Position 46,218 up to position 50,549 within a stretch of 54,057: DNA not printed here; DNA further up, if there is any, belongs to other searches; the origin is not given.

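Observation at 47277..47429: The giant protein carries a beta-prime-like double-psi beta-barrel catalytic motif (R-x-P ... ADHDGD), suggesting a two-barrel virion RNA polymerase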

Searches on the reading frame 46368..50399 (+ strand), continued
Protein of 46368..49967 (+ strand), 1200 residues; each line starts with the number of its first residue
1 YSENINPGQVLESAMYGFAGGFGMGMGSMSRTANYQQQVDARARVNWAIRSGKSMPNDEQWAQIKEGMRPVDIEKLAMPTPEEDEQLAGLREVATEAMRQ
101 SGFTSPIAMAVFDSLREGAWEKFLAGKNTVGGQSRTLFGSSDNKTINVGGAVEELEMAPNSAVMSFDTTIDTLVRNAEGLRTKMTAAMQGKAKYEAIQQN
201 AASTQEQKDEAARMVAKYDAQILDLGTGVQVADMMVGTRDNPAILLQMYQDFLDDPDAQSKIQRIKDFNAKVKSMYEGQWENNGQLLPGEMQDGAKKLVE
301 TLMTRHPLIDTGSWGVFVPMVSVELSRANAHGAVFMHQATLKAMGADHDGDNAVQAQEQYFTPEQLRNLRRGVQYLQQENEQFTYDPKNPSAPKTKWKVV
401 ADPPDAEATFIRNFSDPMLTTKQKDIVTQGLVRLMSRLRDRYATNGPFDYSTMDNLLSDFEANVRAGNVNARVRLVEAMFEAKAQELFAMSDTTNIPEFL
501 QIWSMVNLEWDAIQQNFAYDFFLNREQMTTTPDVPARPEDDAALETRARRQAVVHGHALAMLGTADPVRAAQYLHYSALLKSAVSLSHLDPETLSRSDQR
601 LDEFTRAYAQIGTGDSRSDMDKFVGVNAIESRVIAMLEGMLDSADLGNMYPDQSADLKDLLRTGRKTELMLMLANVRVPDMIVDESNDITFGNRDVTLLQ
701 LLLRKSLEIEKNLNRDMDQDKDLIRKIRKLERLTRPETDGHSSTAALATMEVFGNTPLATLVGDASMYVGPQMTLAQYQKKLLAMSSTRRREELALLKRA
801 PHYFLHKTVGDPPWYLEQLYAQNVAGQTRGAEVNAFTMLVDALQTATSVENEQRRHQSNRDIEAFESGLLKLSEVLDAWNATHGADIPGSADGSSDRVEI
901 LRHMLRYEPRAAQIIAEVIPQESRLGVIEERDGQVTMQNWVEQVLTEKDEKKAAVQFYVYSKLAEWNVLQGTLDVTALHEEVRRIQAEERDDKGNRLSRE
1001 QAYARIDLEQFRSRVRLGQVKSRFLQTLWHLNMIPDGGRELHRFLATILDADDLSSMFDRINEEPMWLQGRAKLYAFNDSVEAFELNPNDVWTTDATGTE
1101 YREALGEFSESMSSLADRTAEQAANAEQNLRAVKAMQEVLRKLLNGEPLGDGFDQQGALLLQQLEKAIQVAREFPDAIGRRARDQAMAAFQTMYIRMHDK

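Call 76: fold_search(model_id=the predicted structure, library=viral)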
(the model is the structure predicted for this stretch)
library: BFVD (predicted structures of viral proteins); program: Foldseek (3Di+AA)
matches with E <= 10: 257; with E <= 0.001: 2
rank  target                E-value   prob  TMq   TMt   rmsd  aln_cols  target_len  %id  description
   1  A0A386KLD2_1          1.1e-27  1.00  0.26  0.21  23.6       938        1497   17  Uncharacterized protein [Microbacterium phage Burro]
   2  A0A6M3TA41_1          2.2e-11  1.00  0.16  0.13  34.1      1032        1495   15  Uncharacterized protein [Microbacterium phage Truong]
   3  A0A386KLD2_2          4.6e-03  1.00  0.14  0.11   8.1       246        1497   20  Uncharacterized protein [Microbacterium phage Burro]
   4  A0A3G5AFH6            1.6e-02  0.94  0.07  0.07  30.7       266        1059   14  DNA-directed RNA polymerase subunit [Solivirus sp.]
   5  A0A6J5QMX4            2.7e-02  0.10  0.06  0.06  36.7      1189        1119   12  Uncharacterized protein [uncultured Caudovirales phage]
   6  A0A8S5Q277            3.3e-02  0.16  0.09  0.10  40.5      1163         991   10  Uncharacterized protein [Siphoviridae sp. ctLqe90]
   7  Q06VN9                3.4e-02  0.84  0.11  0.15  21.1       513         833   12  (no name in the UniProt tables at hand)
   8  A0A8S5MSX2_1          5.2e-02  0.12  0.08  0.08  42.2      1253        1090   12  Tail tape measure protein [Siphoviridae sp. ctDcW16]
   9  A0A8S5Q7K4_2          5.2e-02  0.07  0.06  0.05  42.2      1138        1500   11  Large polyvalent protein-associated domain-containing protein [Podoviridae sp. ctJaJ36]
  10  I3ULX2                7.4e-02  0.14  0.06  0.07  38.1       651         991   13  Uncharacterized protein [Synechococcus phage S-CBP3]
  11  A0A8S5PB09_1          1.0e-01  0.08  0.07  0.07  37.8      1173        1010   11  Tail tape measure protein [Siphoviridae sp. ctmpG14]
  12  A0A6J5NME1            1.1e-01  0.08  0.07  0.07  39.3      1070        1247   12  Uncharacterized protein [uncultured Caudovirales phage]
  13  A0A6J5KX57            1.3e-01  0.10  0.08  0.09  37.2       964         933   14  Transglycosylase SLT domain-containing protein [uncultured Caudovirales phage]
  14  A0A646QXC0            1.4e-01  0.08  0.07  0.06  36.8      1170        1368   11  (no name in the UniProt tables at hand)
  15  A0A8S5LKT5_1          1.4e-01  0.07  0.06  0.08  34.7      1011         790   11  Tail tape measure protein [Siphoviridae sp. ctKcB20]
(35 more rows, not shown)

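Call 92: search_protein_families(library=pfam, alignment_id=A6, max_evalue=10)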
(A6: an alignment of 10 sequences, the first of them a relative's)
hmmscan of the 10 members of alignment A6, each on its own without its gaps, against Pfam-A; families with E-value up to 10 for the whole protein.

A. member 1, P0001 (4847 aa): 2 families
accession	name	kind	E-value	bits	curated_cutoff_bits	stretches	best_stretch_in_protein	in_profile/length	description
PF20721.2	C19orf12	-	0.051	13.8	30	1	223-261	46-78/163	C19orf12-like protein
PF11981.13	DUF3482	-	1.6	8.5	29.2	1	190-267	120-193/293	Domain of unknown function (DUF3482)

B. families by the number of members that match (of 10 scanned): 16 families
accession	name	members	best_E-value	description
PF11981.13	DUF3482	2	1.6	Domain of unknown function (DUF3482)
PF18344.7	CBM32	1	0.027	Carbohydrate binding module family 32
PF20721.2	C19orf12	1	0.051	C19orf12-like protein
PF20190.3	DUF6553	1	0.089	Family of unknown function (DUF6553)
PF18474.7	DUF5614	1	0.12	Family of unknown function (DUF5614)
PF05818.17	TraT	1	0.14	Enterobacterial TraT complement resistance protein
PF04447.17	dATP-dGTP_PPHyd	1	0.15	dATP/dGTP pyrophosphohydrolase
PF14497.11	GST_C_3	1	0.23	Glutathione S-transferase, C-terminal domain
PF07172.16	GRP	1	0.52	Glycine rich protein family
PF04232.17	SpoVS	1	0.56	Stage V sporulation protein S (SpoVS)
PF01025.24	GrpE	1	0.89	GrpE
PF07332.16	Phage_holin_3_6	1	1.4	Putative Actinobacterial Holin-X, holin superfamily III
PF07889.17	DUF1664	1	1.6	Protein of unknown function (DUF1664)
PF06133.16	Com_YlbF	1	2.7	Control of competence regulator ComK, YlbF/YmcA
PF18181.6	SLATT_1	1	3.7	SMODS and SLOG-associating 2TM effector domain 1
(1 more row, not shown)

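Call 98: search_solved_structures(query=A6, max_evalue=10, show_alignments=3)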
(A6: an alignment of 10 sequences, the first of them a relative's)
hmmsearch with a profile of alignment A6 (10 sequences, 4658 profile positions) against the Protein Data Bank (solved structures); distinct sequences matched with E-value up to 10: 25.
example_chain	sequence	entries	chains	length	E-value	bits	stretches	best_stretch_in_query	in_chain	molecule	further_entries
2qsf_X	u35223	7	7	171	0.02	14.3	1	3739-3820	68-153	UV excision repair protein RAD23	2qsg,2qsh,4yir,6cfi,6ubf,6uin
7ogp_A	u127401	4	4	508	0.027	13.9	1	808-899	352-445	PHIKZ055 | DNA-directed RNA polymerase,PHIKZ056.1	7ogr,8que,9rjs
7ojf_A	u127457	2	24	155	0.16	11.3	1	193-274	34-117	Outer membrane lipoprotein slyB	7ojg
9dbd_A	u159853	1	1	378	0.18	11.2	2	4566-4612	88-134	Tet4 Variant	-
9dbf_A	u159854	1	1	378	0.18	11.2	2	4566-4612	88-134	Tet4 Variant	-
6ap1_A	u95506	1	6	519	0.21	11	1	4576-4610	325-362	Vacuolar protein sorting-associated protein 4,Protein hcp1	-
8c9v_A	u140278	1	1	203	0.36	10.2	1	1397-1498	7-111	O-methyltransferase, family 3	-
8pmw_A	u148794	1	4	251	2.1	7.7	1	4588-4640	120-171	scFv_p60.1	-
7rk2_C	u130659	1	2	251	2.3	7.5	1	4556-4613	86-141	scFv 2D9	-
4kqt_A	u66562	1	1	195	3.2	7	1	721-849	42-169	Putative outer membrane chaperone (OmpH-like)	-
4w2r_A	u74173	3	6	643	3.5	6.9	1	4581-4630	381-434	Enhancer of zeste 2 polycomb repressive complex 2 subunit | Enhancer of Zeste Homolog 2 (EZH2),Histone-lysine N-methyltransferase EZH2 | Enhancer of zeste 2 pol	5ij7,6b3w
5ij8_A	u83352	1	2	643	3.5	6.9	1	4581-4630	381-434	Enhancer of Zeste Homolog 2 (EZH2),Histone-lysine N-methyltransferase EZH2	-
8v0d_B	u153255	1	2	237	3.6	6.8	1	4561-4613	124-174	Ubch5B-RING3 of MIB1 fusion protein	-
8ezm_H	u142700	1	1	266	3.7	6.8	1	4587-4624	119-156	Transmission-reducing antibody AS01-63, Single-chain Fv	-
6wuh_C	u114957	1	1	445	3.7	6.8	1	4579-4609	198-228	Tom37 domain-containing protein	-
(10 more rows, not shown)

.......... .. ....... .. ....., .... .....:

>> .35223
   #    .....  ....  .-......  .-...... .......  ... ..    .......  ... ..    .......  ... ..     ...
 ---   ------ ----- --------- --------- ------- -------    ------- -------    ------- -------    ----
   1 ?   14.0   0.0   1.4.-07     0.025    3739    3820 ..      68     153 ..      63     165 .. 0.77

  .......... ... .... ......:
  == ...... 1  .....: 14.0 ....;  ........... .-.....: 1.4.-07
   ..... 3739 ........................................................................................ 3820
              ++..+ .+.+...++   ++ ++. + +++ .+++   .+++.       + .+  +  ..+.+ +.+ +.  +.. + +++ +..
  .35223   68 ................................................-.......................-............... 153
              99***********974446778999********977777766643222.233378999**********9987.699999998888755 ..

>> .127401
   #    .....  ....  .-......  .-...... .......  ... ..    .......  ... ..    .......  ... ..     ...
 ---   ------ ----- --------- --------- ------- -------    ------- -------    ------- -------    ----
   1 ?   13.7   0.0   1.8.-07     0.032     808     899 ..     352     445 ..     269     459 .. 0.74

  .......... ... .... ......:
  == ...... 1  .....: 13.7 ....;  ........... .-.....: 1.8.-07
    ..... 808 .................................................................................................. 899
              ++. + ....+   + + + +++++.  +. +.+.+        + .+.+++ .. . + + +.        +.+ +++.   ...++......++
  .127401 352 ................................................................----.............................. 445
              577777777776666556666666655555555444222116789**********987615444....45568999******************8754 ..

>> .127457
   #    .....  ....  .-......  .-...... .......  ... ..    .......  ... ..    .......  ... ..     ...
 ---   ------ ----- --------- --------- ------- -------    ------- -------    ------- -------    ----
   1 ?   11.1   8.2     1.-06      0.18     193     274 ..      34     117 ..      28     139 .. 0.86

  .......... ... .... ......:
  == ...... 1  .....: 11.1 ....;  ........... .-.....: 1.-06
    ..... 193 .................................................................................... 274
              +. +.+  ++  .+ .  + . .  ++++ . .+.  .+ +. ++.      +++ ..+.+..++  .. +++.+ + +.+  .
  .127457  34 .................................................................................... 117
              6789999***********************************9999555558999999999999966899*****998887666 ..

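Call 108: list_cluster_members(proteins=[P0001, P0002])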
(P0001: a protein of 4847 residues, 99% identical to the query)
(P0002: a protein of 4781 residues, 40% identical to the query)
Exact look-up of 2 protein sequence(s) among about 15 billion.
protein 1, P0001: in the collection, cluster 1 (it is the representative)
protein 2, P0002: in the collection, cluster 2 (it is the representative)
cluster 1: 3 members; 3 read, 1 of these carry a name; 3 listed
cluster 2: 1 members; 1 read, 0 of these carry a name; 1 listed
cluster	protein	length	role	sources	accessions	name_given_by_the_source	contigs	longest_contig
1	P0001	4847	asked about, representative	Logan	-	-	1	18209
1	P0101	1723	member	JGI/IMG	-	hypothetical protein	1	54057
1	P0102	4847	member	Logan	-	-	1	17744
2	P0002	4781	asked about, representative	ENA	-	-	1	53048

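Call 109: search_protein_families(library=ncbifam, proteins=[P0001], max_evalue=1)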
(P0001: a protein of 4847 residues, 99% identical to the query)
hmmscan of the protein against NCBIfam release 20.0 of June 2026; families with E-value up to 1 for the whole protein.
P0001 (4847 aa): 3 families
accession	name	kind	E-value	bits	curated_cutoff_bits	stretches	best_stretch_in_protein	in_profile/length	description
NF008044.0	PRK10776.1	equivalog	0.056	13.3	148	1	3635-3683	77-127/130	8-oxo-dGTP diphosphatase MutT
TIGR03789.1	pdsO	hypoth_equivalog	0.071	12.8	152.2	1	212-269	33-81/243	sortase-associated OmpA-like protein PdsO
NF053611.1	YiaD_Gzip_OmpA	equivalog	0.26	11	175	1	226-263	30-68/206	YiaD family glycine zipper/OmpA-like lipoprotein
